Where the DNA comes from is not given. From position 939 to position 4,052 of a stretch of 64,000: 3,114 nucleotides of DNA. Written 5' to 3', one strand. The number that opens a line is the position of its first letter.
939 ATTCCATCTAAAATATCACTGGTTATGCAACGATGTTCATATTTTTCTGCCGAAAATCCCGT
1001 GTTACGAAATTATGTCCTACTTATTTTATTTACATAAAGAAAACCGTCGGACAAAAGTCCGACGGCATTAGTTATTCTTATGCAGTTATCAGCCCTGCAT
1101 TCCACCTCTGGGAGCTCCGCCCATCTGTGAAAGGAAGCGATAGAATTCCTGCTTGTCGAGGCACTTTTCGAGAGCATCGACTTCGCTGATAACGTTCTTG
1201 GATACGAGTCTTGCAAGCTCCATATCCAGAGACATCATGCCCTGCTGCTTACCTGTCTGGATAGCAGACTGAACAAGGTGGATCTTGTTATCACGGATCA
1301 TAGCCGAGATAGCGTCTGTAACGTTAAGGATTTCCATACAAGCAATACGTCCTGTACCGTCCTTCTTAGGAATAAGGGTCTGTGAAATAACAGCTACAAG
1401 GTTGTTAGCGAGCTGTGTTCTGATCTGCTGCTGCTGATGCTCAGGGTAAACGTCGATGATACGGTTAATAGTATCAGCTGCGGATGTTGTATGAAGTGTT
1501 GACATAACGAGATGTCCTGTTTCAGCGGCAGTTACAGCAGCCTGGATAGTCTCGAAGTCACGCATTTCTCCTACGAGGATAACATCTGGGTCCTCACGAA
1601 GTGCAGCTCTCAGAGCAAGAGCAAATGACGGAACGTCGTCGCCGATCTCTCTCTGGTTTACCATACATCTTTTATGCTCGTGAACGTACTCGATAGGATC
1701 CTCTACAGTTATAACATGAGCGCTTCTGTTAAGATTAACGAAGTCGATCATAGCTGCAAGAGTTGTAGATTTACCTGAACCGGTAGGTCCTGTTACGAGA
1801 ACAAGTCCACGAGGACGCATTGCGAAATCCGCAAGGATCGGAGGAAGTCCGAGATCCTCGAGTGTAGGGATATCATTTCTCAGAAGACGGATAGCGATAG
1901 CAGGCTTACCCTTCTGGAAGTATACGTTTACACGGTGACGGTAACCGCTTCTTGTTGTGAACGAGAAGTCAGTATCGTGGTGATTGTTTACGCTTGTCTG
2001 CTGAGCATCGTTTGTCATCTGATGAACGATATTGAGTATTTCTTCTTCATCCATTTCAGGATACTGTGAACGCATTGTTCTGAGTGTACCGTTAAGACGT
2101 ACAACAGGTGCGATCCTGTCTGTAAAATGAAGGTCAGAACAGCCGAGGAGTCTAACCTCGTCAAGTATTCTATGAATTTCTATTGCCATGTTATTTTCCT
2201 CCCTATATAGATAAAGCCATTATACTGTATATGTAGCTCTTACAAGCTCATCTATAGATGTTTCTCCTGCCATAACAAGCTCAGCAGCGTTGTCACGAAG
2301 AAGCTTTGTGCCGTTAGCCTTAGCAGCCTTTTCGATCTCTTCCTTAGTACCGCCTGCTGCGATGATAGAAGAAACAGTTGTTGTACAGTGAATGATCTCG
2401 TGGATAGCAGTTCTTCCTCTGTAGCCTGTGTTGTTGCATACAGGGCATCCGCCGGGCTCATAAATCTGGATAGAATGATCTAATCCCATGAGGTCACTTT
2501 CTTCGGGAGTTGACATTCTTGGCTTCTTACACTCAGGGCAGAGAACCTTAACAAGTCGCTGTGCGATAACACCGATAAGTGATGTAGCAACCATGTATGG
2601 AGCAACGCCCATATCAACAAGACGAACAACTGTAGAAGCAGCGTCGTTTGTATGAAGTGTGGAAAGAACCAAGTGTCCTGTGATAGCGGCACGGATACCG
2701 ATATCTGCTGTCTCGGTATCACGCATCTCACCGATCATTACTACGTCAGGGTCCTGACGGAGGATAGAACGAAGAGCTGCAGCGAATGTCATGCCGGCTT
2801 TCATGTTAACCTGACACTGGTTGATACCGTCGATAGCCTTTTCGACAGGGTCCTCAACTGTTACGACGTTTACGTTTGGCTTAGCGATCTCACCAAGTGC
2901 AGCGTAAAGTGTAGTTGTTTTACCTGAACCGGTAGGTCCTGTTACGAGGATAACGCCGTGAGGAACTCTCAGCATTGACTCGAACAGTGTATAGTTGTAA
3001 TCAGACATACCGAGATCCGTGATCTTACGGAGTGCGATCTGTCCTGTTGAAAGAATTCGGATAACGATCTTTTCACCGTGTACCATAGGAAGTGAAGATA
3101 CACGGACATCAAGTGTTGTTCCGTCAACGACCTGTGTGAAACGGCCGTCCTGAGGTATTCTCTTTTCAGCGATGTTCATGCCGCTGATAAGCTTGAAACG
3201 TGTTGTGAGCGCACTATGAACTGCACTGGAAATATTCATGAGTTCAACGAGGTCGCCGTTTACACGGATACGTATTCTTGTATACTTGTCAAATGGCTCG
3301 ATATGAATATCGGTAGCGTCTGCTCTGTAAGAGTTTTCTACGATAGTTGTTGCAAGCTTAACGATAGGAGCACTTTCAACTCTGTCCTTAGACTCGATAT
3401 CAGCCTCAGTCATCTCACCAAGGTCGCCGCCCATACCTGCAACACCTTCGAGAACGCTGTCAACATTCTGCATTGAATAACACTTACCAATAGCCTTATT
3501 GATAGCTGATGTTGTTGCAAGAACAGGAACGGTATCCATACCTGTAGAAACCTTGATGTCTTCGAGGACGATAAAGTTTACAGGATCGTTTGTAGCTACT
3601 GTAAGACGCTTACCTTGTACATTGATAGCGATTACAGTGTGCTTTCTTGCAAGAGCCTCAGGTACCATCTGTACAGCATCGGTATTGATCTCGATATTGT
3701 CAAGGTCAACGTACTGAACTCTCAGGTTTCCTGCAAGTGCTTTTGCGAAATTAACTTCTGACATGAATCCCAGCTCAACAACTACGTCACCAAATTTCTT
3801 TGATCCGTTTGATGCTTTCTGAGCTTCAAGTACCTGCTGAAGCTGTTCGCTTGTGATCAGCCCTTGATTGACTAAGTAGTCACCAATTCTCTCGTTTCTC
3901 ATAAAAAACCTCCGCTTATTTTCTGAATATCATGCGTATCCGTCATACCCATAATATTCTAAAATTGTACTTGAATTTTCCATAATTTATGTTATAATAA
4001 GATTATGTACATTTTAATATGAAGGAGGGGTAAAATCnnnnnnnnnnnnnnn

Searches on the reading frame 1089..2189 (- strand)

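Call 26: search_protein_families(library=pfam, proteins=[window:1089-2189:-], max_evalue=0.001)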
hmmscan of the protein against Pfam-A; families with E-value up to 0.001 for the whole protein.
window:1089-2189:- (366 aa): 7 families
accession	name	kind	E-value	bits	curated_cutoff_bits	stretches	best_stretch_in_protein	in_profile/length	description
PF00437.27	T2SSE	-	1.2e-49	169.4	24.9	1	5-282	12-287/370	Type II/IV secretion system protein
PF13555.12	AAA_29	-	3.1e-05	24.1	27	1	122-148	17-43/61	P-loop containing region of AAA domain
PF13401.12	AAA_22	-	0.00013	22.7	27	1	126-164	4-41/130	AAA domain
PF13476.12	AAA_23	-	0.00025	22.2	27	0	126-147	18-39/201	AAA domain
PF13191.12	AAA_16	-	0.00065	20.7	32.6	0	125-160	23-54/167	AAA ATPase domain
PF25199.1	nSTAND_NTPase5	-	0.00076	19.8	34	0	126-171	40-85/145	Novel STAND NTPase 5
PF02172.21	KIX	-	0.00099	19.8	27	0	293-355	9-70/81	KIX domain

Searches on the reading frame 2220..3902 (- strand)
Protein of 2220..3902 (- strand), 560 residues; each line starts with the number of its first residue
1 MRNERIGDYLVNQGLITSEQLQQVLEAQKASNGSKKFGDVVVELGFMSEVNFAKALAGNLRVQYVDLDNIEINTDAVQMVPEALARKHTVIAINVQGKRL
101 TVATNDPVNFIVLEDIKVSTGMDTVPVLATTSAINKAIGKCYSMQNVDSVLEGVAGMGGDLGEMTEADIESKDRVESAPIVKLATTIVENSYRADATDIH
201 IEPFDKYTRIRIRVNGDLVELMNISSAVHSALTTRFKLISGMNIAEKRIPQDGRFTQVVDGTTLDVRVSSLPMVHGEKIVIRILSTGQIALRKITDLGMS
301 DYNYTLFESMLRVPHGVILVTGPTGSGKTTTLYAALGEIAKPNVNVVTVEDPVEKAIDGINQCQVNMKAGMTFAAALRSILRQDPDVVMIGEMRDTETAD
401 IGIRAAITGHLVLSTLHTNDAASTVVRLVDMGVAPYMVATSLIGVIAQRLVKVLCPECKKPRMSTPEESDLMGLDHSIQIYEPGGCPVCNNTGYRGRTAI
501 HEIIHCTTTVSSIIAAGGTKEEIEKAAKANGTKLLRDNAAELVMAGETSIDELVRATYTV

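Call 26: search_protein_families(library=pfam, proteins=[window:2220-3902:-], max_evalue=0.001)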
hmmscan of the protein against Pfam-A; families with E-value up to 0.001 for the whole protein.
window:2220-3902:- (560 aa): 3 families
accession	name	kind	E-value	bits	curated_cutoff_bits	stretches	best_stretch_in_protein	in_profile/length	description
PF00437.27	T2SSE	-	7e-129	430.1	24.9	1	175-555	3-370/370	Type II/IV secretion system protein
PF05157.20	MshEN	-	1.7e-17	63.6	23.1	1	60-145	1-87/90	MshEN domain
PF25199.1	nSTAND_NTPase5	-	3.1e-05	24.3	34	1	316-359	42-86/145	Novel STAND NTPase 5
